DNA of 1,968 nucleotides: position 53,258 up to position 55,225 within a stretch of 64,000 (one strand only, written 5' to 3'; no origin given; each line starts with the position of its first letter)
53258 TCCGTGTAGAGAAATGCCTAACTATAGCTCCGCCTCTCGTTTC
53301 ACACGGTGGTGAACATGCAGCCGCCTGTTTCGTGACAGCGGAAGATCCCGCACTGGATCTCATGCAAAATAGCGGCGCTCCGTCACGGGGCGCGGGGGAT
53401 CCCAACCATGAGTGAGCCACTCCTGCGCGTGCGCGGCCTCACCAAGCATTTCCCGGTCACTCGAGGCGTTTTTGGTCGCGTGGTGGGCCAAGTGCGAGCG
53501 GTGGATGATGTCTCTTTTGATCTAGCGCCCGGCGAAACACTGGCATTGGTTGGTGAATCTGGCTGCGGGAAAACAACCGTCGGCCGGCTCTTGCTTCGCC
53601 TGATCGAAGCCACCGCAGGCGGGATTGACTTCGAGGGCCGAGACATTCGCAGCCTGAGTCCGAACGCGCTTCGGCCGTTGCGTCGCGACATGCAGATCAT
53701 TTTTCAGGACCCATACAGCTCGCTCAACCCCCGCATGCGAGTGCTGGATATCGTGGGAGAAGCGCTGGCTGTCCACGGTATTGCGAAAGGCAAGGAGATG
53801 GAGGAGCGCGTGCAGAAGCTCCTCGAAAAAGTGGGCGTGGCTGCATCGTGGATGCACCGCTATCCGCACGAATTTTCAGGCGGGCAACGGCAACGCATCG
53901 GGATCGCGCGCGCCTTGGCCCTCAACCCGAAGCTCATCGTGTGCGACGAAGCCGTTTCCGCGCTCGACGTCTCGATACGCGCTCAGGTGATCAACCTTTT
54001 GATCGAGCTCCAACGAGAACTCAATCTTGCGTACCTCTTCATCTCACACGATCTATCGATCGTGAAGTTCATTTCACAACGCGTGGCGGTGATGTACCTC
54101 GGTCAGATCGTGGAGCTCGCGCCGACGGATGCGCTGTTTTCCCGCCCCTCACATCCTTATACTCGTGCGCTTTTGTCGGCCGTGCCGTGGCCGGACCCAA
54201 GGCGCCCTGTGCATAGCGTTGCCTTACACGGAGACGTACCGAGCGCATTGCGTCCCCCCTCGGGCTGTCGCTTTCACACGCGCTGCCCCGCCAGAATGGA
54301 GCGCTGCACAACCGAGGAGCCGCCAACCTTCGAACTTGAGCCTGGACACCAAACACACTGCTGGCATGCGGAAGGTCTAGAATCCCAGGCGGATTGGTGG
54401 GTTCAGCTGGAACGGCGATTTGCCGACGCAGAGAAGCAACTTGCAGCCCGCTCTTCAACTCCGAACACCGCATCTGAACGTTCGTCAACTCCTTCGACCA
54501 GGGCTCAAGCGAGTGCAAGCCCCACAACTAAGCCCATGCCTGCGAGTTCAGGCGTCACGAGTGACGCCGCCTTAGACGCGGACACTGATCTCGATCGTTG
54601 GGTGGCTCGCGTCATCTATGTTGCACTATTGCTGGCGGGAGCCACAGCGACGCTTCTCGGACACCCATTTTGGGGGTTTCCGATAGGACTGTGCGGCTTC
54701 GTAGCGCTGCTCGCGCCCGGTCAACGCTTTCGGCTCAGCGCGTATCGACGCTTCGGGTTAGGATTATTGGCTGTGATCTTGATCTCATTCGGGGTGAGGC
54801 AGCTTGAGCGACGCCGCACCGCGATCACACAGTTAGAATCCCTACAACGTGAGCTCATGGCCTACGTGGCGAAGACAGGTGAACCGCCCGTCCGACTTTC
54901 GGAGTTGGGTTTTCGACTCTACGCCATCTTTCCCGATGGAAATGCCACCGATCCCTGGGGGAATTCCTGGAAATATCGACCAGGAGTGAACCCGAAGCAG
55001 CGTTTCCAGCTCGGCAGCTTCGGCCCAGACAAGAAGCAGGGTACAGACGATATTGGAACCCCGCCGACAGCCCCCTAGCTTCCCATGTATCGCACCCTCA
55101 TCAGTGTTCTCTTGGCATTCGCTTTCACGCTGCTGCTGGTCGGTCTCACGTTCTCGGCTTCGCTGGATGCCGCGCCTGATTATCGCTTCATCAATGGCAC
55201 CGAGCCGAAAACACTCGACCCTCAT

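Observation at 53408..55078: OppF-type ABC ATPase fused to three TM helices and a GspG-like pseudopilin domain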

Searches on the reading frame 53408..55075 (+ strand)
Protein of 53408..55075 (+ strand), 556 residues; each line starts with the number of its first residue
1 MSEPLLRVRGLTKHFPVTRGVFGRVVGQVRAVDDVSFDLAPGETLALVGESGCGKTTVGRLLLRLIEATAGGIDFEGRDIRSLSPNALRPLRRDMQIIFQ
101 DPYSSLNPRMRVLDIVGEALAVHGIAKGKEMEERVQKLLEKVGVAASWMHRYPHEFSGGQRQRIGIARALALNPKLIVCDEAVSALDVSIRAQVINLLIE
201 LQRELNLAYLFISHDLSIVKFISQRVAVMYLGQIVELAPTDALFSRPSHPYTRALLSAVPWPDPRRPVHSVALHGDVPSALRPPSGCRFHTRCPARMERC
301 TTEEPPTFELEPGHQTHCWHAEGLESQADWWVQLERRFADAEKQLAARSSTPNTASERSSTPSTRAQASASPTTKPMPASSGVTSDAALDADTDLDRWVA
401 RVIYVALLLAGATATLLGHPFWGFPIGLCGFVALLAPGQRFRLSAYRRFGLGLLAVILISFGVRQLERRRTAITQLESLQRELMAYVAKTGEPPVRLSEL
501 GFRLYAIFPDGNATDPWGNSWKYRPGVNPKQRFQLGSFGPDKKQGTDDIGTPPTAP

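Call 3: search_protein_families(library=pfam, proteins=[window:53408-55075:+], max_evalue=1)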
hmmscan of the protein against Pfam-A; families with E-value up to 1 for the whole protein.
window:53408-55075:+ (556 aa): 13 families
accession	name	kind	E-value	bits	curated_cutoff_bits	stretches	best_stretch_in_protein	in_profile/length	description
PF00005.33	ABC_tran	-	3.2e-32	112.4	25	1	33-183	2-136/137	ABC transporter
PF08352.17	oligo_HPY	-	2.2e-20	73.2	27.1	1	235-300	1-65/65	Oligopeptide/dipeptide transporter, C-terminal region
PF08334.16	T2SSG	-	2.4e-05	24.8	21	1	512-548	65-100/108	Type II secretion system (T2SS), protein G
PF13401.12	AAA_22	-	0.00037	21.2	27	1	45-202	8-108/130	AAA domain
PF13191.12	AAA_16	-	0.0029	18.6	32.6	1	43-139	25-124/167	AAA ATPase domain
PF02463.25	SMC_N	-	0.0088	15.9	40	1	132-228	120-211/220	RecF/RecN/SMC N terminal domain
PF13604.12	AAA_30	-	0.04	14.1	27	1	43-184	19-99/191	AAA domain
PF13567.11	DUF4131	-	0.074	13.2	31.6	1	419-479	3-61/165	Domain of unknown function (DUF4131)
PF07728.20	AAA_5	-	0.088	13.3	22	1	46-67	3-24/139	AAA domain (dynein-related subfamily)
PF13304.12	AAA_21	-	0.091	13.2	27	0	46-74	3-31/304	AAA domain, putative AbiEii toxin, Type IV TA system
PF00270.35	DEAD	-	0.12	12.5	26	1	41-202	13-146/167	DEAD/DEAH box helicase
PF01078.27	Mg_chelatase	-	0.17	11.7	20.3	1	24-85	4-65/207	Magnesium chelatase, subunit ChlI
PF13481.12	AAA_25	-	0.19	11.7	27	1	39-74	29-62/195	AAA domain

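Call 4: search_protein_families(library=ncbifam, proteins=[window:53408-55075:+], max_evalue=1)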
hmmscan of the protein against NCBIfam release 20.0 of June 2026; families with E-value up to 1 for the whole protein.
window:53408-55075:+ (556 aa): 191 families (the best 25 are shown)
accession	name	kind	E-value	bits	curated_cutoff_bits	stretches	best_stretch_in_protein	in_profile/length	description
NF007613.0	PRK10261.1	equivalog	1.2e-117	393.9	1077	1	2-282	310-591/623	glutathione ABC transporter ATP-binding protein GsiA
NF008453.0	PRK11308.1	subfamily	3.4e-117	391.4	408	1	2-325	9-330/334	dipeptide ABC transporter ATP-binding protein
NF011659.0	PRK15079.1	equivalog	4e-112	374.2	540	1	5-322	11-332/334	murein tripeptide/oligopeptide ABC transporter ATP binding protein OppF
NF043071.1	DppF_dipep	equivalog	4e-100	335.4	660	1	3-307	11-314/331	dipeptide ABC transporter ATP-binding subunit DppF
NF043078.1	MMSYN1_0168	equivalog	3e-91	307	800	3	135-266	473-604/649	oligopeptide ABC transporter ATP-binding protein OppF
NF011713.0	PRK15134.1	equivalog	8.1e-84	282.1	834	1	3-257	273-527/529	microcin C ABC transporter ATP-binding protein YejF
TIGR02769.1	nickel_nikE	equivalog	8.3e-75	251.7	332.55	1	5-268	2-262/265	nickel import ATP-binding protein NikE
NF007010.1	PRK09473.1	subfamily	2.3e-72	243.4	575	1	22-321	11-314/318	oligopeptide ABC transporter ATP-binding protein OppD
NF007739.0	PRK10419.1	subfamily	7.5e-69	232.2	354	1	5-266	3-261/268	nickel ABC transporter ATP-binding protein NikE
NF008246.0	PRK11022.1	equivalog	1.9e-67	227.7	541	1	22-320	13-316/326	dipeptide ABC transporter ATP-binding protein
NF043079.1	MMSYN1_0167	equivalog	1.5e-62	212.2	740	2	89-320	301-534/561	oligopeptide ABC transporter ATP-binding protein OppD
NF011692.0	PRK15112.1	equivalog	8.8e-59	199.3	452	1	1-257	1-252/269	putrescine export ABC transporter ATP-binding protein SapF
TIGR01186.1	proV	subfamily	5e-53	180.5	326.6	1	26-257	3-231/363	betaine/proline/choline family ABC transporter ATP-binding protein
NF047576.1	opine_ATP_CntF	equivalog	9.8e-53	179.1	385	1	31-258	19-252/264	staphylopine uptake ABC transporter ATP-binding protein CntF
NF047578.1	opine_ATP_CntD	equivalog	2.7e-52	177.7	380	1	31-258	19-252/266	staphylopine uptake ABC transporter ATP-binding protein CntD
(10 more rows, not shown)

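Call 9: find_encoding_contigs(protein=window:53408-55075:+, flank=10000)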
Protein window:53408-55075:+ (556 aa): no gene with exactly this product is on record in the collection.

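Call 10: find_related_loci(query=window:53408-55075:+, collection=genome_contigs, flank=10000)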
Query window:53408-55075:+ (556 aa) in genome_contigs; peptide patterns used: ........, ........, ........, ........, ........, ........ (x = any residue, [..] = any of these).
600 stretches matched a pattern (row limit reached: there are more); 598 encode a relative of the query (tblastn E <= 1e-3); the best 80 are kept; 80 distinct loci.
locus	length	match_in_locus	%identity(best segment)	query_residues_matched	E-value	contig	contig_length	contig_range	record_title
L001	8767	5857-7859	67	2-326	2e-139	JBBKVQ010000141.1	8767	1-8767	MAG: Bradymonadaceae bacterium isolate metabat_bins.54 k119_201261, whole genome shotgun sequence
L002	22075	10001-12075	65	1-326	1e-135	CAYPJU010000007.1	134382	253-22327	MAG TPA_asm: uncultured Bradymonadales bacterium isolate SRP321284_co1_34 genome assembly, contig: NODE_117_length_13438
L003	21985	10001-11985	66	1-319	2e-131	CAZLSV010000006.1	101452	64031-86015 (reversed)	MAG TPA_asm: uncultured Desulfatibacillum sp. isolate binchicken_co266_254 genome assembly, contig: NODE_487_length_1014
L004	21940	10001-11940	65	1-318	1e-129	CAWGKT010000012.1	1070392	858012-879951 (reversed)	MAG: uncultured beta proteobacterium isolate MFD02242.bin.1.262 genome assembly, contig: contig_4467, whole genome shotg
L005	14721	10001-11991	60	1-326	2e-128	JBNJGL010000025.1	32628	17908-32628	MAG: Bacillota bacterium isolate Y22_45dBSe2.bin.1 NODE_692_length_32628_cov_19.781610, whole genome shotgun sequence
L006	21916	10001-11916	67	1-321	9e-128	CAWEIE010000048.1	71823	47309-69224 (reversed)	MAG: uncultured Alphaproteobacteria bacterium isolate MFD04212.bin.2.193 genome assembly, contig: contig_76001, whole ge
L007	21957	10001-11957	64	1-319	4e-127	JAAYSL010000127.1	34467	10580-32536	MAG: Bacillota bacterium isolate AS23ysBPME_338 89035_AS23, whole genome shotgun sequence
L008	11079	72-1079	62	4-338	3e-127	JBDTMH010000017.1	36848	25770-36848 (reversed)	MAG: Burkholderiaceae bacterium isolate cluster3_bin.121 NODE_3082_length_36848_cov_14.521757, whole genome shotgun sequ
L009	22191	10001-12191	63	1-323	2e-126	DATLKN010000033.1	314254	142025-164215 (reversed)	MAG TPA_asm: Stellaceae bacterium isolate SMAG_U13723 k141_81049, whole genome shotgun sequence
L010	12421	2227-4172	64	1-319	1e-126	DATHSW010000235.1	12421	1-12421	MAG TPA_asm: Candidatus Deferrimicrobiaceae bacterium isolate SMAG_U16061 k141_968346, whole genome shotgun sequence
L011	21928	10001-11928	63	1-400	5e-125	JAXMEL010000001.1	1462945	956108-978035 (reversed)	MAG: Burkholderiaceae bacterium isolate STL-PRO61 C2.227.fa-1, whole genome shotgun sequence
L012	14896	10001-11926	61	2-324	2e-125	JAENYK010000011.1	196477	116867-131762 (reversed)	MAG: Halothermothrix sp. isolate B5_bin.9 B5_bin9_NODE_33_length_196477_cov_87.463950, whole genome shotgun sequence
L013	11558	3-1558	56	1-378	1e-124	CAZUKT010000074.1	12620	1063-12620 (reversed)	MAG TPA_asm: uncultured Rubrivivax sp. isolate SRP272421_co1_281 genome assembly, contig: NODE_15874_length_12620_cov_4.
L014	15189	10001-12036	63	5-328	1e-124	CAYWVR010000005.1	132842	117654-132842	MAG TPA_asm: uncultured Anaerolineales bacterium isolate SRP141376_co2_43 genome assembly, contig: NODE_297_length_13284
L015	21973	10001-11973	64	4-328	3e-124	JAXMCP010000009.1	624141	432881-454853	MAG: Reyranellaceae bacterium isolate STL-PRO13 C2.172.fa-9, whole genome shotgun sequence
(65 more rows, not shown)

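Call 74: predict_structure(alignment_id=A4)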
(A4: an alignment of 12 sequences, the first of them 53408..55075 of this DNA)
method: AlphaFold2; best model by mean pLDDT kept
length: 556 residues; sequences in the alignment: 12
mean_pLDDT: 79.2   pTM: 0.59
mean pLDDT of the five models: 79.2, 78.9, 78.3, 74.5, 64.9
residues with pLDDT >= 90: 205; 70-90: 230; 50-70: 66; < 50: 55
segments of 3 or more residues with pLDDT < 50: 351-393, 437-444
pLDDT, mean of each block of 10 residues (from residue 1): 88 86 79 94 94 89 91 94 87 85 71 89 84 93 93 88 91 92 76 89 94 86 93 93 91 80 56 54 54 59 82 91 91 89 73 36 36 31 35 57 78 78 74 59 57 77 87 95 90 89 86 91 84 89 87 76
secondary structure, 60 per line:
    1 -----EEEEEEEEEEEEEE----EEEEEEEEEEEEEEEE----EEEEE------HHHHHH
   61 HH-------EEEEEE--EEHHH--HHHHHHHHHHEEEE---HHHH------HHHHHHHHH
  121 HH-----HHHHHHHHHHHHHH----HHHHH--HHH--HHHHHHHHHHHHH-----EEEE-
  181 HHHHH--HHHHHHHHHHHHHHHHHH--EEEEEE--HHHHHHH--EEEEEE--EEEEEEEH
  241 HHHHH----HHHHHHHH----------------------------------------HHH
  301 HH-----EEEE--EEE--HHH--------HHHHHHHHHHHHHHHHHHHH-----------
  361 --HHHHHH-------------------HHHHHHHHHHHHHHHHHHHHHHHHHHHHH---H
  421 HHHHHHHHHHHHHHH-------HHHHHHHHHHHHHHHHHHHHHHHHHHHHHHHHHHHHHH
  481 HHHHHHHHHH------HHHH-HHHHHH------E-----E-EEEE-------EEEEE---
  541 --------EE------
elements in order: E6-19 E24-39 E44-48 H55-62 E70-75 H85-94 E95-98 H102-105 H112-122 H128-141 H146-150 H158-170 E176-179 H181-185 H188-205 E208-213 H216-222 E225-230 E233-239 H240-245 H250-257 H298-302 E308-311 E314-316 H330-349 H363-368 H388-416 H420-435 H443-490 H497-500 H502-507 E522-525 E533-537

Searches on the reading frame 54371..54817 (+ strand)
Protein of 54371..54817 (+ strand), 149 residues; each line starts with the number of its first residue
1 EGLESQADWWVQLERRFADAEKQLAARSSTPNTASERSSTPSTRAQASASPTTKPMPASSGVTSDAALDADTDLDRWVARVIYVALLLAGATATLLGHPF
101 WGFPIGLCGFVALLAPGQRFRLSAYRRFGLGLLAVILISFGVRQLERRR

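Call 84: search_protein_families(library=pfam, proteins=[window:54371-54817:+], max_evalue=10)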
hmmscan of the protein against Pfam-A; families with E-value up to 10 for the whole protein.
seq(149 aa): 1 family
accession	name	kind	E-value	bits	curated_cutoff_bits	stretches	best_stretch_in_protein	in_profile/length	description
PF11239.13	DUF3040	-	4.9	7.9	24.7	1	78-115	43-80/84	Protein of unknown function (DUF3040)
